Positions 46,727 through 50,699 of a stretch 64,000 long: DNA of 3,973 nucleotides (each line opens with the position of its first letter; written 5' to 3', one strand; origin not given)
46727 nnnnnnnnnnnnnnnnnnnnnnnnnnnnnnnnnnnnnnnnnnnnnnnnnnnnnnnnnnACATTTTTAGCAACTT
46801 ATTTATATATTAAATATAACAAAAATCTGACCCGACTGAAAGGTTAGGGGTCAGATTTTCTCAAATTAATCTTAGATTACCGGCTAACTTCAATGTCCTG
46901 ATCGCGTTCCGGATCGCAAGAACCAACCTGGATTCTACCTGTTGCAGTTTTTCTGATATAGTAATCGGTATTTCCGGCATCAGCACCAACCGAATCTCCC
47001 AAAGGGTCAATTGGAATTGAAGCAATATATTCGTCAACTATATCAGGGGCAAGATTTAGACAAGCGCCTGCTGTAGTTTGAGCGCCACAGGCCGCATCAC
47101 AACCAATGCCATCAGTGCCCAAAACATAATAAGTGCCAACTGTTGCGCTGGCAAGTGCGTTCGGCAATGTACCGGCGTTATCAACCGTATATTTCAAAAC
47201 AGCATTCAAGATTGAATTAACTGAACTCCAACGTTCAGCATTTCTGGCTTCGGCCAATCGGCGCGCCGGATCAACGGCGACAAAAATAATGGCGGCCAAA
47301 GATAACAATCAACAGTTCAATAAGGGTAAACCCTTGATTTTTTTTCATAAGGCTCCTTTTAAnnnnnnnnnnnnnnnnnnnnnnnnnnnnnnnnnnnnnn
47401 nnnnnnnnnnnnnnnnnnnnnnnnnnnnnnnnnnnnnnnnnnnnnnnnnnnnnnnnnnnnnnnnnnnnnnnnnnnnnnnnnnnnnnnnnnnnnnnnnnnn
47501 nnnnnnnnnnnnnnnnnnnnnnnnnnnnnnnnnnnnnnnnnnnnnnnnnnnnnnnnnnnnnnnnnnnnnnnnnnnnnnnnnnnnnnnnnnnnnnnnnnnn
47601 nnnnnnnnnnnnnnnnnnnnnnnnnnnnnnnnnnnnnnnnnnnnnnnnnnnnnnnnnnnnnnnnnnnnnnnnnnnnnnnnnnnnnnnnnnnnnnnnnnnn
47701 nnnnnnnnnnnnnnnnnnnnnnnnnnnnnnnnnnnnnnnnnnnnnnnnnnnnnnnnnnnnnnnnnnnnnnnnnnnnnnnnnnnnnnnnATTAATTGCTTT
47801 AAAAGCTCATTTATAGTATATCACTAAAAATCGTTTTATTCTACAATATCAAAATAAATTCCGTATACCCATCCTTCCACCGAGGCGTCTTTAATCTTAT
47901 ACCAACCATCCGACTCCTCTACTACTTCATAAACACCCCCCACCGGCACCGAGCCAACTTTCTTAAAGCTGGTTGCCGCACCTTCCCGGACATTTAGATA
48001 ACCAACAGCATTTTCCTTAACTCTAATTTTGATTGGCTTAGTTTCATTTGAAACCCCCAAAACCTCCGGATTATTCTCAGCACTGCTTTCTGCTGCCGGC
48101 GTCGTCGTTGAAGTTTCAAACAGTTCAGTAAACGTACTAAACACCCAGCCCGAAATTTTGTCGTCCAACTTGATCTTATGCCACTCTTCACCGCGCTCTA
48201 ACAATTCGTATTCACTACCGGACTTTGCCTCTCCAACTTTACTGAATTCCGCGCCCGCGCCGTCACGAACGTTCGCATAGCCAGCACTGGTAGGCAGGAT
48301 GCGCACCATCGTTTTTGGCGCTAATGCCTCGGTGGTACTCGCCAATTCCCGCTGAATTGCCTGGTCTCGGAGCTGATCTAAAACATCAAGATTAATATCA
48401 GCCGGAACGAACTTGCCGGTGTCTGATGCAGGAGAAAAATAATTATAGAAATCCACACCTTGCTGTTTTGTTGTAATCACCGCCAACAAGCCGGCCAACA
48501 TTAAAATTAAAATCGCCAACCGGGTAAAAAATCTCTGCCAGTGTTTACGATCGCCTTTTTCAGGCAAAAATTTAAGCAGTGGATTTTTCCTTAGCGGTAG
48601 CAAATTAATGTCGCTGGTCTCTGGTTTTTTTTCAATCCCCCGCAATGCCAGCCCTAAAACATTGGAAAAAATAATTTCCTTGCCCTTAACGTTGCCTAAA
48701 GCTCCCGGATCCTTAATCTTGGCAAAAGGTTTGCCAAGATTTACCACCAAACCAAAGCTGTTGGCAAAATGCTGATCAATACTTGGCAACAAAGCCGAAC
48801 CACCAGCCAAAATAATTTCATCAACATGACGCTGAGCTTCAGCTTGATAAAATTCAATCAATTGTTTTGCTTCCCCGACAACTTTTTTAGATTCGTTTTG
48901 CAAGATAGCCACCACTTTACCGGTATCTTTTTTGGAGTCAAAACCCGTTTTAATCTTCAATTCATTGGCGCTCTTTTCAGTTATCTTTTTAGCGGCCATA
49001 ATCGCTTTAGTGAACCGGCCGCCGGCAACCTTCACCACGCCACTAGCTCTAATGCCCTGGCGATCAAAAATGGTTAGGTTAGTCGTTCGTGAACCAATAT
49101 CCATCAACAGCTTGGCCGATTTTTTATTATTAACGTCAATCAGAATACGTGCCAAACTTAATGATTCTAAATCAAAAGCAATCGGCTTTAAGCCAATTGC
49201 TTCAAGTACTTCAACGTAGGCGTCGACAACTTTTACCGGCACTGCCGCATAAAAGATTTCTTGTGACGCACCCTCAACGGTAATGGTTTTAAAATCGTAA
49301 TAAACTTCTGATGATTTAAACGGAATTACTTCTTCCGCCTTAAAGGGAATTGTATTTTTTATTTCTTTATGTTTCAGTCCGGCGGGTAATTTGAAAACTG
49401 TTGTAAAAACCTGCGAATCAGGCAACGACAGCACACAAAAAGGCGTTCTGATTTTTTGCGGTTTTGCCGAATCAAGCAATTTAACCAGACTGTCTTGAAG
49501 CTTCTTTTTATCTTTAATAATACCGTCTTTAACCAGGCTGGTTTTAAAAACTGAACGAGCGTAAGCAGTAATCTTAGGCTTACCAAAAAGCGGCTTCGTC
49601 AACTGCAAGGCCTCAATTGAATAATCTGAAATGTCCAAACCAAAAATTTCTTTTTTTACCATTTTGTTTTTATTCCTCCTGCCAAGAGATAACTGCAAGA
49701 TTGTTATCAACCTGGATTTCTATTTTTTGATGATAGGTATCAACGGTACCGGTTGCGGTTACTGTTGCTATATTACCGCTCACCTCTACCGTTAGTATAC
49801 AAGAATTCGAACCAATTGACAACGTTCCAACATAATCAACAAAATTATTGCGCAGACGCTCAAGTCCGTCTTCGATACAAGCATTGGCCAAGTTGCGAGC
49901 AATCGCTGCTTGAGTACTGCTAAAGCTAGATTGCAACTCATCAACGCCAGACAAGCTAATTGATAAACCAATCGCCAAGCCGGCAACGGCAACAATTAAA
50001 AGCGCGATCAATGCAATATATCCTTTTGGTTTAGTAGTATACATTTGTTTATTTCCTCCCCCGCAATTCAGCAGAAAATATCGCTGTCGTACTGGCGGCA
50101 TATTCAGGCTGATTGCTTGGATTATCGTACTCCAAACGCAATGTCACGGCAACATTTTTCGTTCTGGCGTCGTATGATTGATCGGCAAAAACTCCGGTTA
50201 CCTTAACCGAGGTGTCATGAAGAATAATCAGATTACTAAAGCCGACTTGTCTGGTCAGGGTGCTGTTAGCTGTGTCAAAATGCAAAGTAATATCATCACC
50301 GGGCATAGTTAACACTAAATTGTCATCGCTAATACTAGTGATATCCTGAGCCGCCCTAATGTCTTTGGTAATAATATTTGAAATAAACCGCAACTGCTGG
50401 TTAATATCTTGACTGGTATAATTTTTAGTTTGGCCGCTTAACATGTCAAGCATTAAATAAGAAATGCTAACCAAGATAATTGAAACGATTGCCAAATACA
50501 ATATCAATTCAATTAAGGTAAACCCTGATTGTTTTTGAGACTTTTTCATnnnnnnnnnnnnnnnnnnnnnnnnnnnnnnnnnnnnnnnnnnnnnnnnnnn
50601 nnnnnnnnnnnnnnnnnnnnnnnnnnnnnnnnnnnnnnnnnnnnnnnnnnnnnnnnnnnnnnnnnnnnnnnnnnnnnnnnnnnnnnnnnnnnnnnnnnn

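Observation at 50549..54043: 1164-aa pilin-headed protein with BNR/Asp-box modules and a 7-bladed repeat propeller: candidate pilus-tip adhesin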

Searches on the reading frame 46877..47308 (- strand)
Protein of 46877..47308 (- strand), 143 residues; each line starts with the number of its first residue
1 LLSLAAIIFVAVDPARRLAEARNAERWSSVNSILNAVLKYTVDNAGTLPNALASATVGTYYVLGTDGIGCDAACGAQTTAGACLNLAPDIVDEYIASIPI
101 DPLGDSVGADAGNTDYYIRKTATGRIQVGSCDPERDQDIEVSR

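Call 6: search_protein_families(library=pfam, proteins=[window:46877-47308:-], max_evalue=0.1)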
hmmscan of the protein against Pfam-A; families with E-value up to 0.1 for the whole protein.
window:46877-47308:- (143 aa): 1 family
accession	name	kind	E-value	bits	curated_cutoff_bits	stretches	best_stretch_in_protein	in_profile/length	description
PF03934.19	T2SSK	-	0.039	14.7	24.2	1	12-52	20-60/63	Type II secretion system (T2SS), protein K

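Call 7: search_protein_families(library=ncbifam, proteins=[window:46877-47308:-], max_evalue=0.1)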
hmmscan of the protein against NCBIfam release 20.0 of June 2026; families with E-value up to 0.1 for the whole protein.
window:46877-47308:- (143 aa): 0 families

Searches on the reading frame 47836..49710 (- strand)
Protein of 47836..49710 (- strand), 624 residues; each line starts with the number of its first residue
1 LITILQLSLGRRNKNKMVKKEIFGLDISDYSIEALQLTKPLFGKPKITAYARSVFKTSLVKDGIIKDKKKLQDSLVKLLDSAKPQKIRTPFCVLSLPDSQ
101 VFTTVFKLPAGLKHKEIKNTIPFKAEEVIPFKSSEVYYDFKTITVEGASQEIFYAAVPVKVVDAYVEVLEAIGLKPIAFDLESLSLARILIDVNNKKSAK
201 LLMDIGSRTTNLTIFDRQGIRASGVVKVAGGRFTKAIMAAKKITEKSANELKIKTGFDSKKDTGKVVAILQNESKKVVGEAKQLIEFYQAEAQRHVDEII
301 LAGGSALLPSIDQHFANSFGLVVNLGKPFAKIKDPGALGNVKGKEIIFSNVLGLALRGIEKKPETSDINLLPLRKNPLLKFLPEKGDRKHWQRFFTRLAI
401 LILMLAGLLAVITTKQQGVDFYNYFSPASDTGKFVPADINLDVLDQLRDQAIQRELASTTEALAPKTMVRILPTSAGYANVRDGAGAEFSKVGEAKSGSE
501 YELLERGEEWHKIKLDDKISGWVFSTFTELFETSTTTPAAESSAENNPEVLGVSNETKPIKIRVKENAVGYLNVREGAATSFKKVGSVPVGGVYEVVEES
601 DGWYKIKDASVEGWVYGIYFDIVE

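Call 6: search_protein_families(library=pfam, proteins=[window:47836-49710:-], max_evalue=0.1)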
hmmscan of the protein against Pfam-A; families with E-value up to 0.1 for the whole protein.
window:47836-49710:- (624 aa): 5 families
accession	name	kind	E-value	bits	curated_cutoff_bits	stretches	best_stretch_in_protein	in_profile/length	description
PF11104.14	PilM_2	-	6.6e-35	121.1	27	1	24-358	1-339/340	Type IV pilus assembly protein PilM;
PF08239.17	SH3_3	-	9.9e-21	74.1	27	2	571-616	2-49/54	Bacterial SH3 domain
PF14450.12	FtsA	-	9.3e-12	45.9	31.8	1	202-335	2-120/127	Cell division protein FtsA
PF06723.19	MreB_Mbl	-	2.2e-08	33.7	27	2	195-279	142-224/327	MreB/Mbl protein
PF06347.19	SH3_4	-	3.9e-07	30.2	24.1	1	570-616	3-50/56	Bacterial SH3 domain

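Call 7: search_protein_families(library=ncbifam, proteins=[window:47836-49710:-], max_evalue=0.1)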
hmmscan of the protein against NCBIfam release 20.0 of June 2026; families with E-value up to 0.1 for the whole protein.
window:47836-49710:- (624 aa): 18 families
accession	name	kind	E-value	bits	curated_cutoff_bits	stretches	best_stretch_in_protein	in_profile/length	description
TIGR01175.1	pilM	subfamily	7.6e-40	137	133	1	21-359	4-348/348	type IV pilus assembly protein PilM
NF045709.1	Amuc_1101_fam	equivalog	2.6e-24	86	650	1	92-372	72-361/608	Amuc_1101 family PilM-like pilus complex protein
TIGR04211.1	SH3_and_anchor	equivalog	5.1e-13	49.1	65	2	480-527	9-57/198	TIGR04211 family SH3 domain-containing protein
TIGR01174.1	ftsA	equivalog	4.1e-10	39.3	175.85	1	167-274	165-274/371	cell division protein FtsA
NF010539.0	PRK13927.1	subfamily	4.5e-08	32.4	293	1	196-261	149-220/339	rod shape-determining protein MreB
NF040678.1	EntFM_CwpFM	equivalog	2.2e-07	30.3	720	1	479-620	141-273/430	enterotoxin EntFM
TIGR00904.1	mreB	subfamily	1.7e-06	27.3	365.75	1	197-260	149-218/334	MreB/Mrl family cell shape determining protein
NF040675.1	wall_bind_EntD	exception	1.4e-05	24.5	590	0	479-555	33-109/310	cell wall-binding protein EntD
NF040670.1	wall_bind_EntA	exception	8.4e-05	22.1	560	0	479-555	33-109/291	cell wall-binding protein EntA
NF010495.0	PRK13914.1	equivalog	0.00015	20.8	647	1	474-543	84-155/481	invasion associated endopeptidase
NF011660.0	PRK15080.1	equivalog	0.00021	20.6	182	1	163-323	111-255/277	ethanolamine utilization protein EutJ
NF007992.0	PRK10719.1-3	equivalog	0.0017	17.3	598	1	195-383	142-349/478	ethanolamine ammonia-lyase reactivating factor EutA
NF010540.1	PRK13929.1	exception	0.0052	15.9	515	1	168-301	120-256/334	rod-share determining protein MreBH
NF007994.0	PRK10719.1-5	equivalog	0.017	14.1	952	1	197-247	144-193/473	ethanolamine ammonia-lyase reactivating factor EutA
TIGR03900.1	prc_long_Delta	hypoth_equivalog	0.018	13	660.95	0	474-542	795-865/973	MXAN_5808 family serine peptidase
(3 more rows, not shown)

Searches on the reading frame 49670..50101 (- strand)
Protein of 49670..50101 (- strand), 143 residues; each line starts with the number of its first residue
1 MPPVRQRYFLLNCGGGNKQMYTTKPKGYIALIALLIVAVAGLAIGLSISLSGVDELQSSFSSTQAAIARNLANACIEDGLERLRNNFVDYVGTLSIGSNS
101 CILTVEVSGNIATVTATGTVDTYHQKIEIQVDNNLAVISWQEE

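Call 6: search_protein_families(library=pfam, proteins=[window:49670-50101:-], max_evalue=0.1)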
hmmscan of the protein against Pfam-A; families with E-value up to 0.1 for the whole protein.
window:49670-50101:- (143 aa): 2 families
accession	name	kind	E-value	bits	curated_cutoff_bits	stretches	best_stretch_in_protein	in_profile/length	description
PF01944.22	SpoIIM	-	0.021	15.2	26.9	1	20-62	98-127/163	Stage II sporulation protein M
PF05862.16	IceA2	-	0.061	13.7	25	0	99-127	25-54/59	Helicobacter pylori IceA2 protein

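Call 7: search_protein_families(library=ncbifam, proteins=[window:49670-50101:-], max_evalue=0.1)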
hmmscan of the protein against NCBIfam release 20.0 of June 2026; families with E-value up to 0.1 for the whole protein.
window:49670-50101:- (143 aa): 0 families

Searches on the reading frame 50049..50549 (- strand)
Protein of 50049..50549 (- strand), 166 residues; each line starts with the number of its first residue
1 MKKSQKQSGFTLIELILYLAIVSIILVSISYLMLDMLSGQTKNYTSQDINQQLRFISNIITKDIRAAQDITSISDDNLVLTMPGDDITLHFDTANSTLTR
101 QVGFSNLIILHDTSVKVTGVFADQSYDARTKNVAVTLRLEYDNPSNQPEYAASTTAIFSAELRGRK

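Call 6: search_protein_families(library=pfam, proteins=[window:50049-50549:-], max_evalue=0.1)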
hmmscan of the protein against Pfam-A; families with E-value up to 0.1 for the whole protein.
window:50049-50549:- (166 aa): 2 families
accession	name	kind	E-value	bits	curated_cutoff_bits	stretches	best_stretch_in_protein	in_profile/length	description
PF07963.17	N_methyl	-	2.4e-07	30.5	21.2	1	6-29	3-26/27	Prokaryotic N-terminal methylation motif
PF22096.1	TagH_C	-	0.042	14.9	27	1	42-97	5-61/107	Teichoic acid transporter subunit TagH C-terminal domain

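Call 7: search_protein_families(library=ncbifam, proteins=[window:50049-50549:-], max_evalue=0.1)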
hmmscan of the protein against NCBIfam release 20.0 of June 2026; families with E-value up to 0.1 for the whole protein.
window:50049-50549:- (166 aa): 15 families
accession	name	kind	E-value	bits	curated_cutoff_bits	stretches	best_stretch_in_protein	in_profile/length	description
NF041002.1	pilin_ComGF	equivalog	6e-07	29.8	80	1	7-91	1-84/139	competence type IV pilus minor pilin ComGF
NF007848.0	PRK10557.1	equivalog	7.1e-07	28.7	120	1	3-68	6-71/192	prepilin peptidase-dependent protein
NF038304.1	EPS_HpsC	equivalog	7.9e-06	25.6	200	1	2-67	15-80/318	hormogonium polysaccharide secretion pseudopilin HpsC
TIGR02532.1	IV_pilin_GFxxxE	domain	0.00012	21.7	16.3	1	7-27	1-21/24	prepilin-type N-terminal cleavage/methylation domain-containing protein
NF007800.0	PRK10506.1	equivalog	0.0011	18.8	158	1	3-58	4-56/163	prepilin peptidase-dependent protein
TIGR01708.2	typeII_sec_gspH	equivalog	0.002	18.1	80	1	7-36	1-30/169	type II secretion system minor pseudopilin GspH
NF041534.1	rodZ_Strepcoccus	equivalog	0.0023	17.2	375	1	3-106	97-203/275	cytoskeleton protein RodZ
NF040982.1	ComGD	equivalog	0.0052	17.2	70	1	7-56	1-50/139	competence type IV pilus minor pilin ComGD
TIGR02599.1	TIGR02599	subfamily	0.0054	16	256.5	1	9-44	1-36/361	Verru_Chthon cassette protein C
TIGR02596.1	TIGR02596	subfamily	0.0079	16.3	70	1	10-55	1-46/196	Verru_Chthon cassette protein D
NF007862.0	PRK10574.1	equivalog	0.01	16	138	1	5-25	2-22/145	prepilin peptidase-dependent pilin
TIGR01707.1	gspI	equivalog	0.019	15.4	44.35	1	9-36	1-28/101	type II secretion system minor pseudopilin GspI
NF038303.1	EPS_HpsB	equivalog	0.051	13.5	150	1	6-33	1-28/211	hormogonium polysaccharide secretion pseudopilin HpsB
NF040999.1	pilin_ComGC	equivalog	0.057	13.6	75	1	7-27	1-21/84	competence type IV pilus major pilin ComGC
TIGR02523.1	type_IV_pilV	equivalog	0.081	13.4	52.2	0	7-77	1-67/139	type IV pilus modification protein PilV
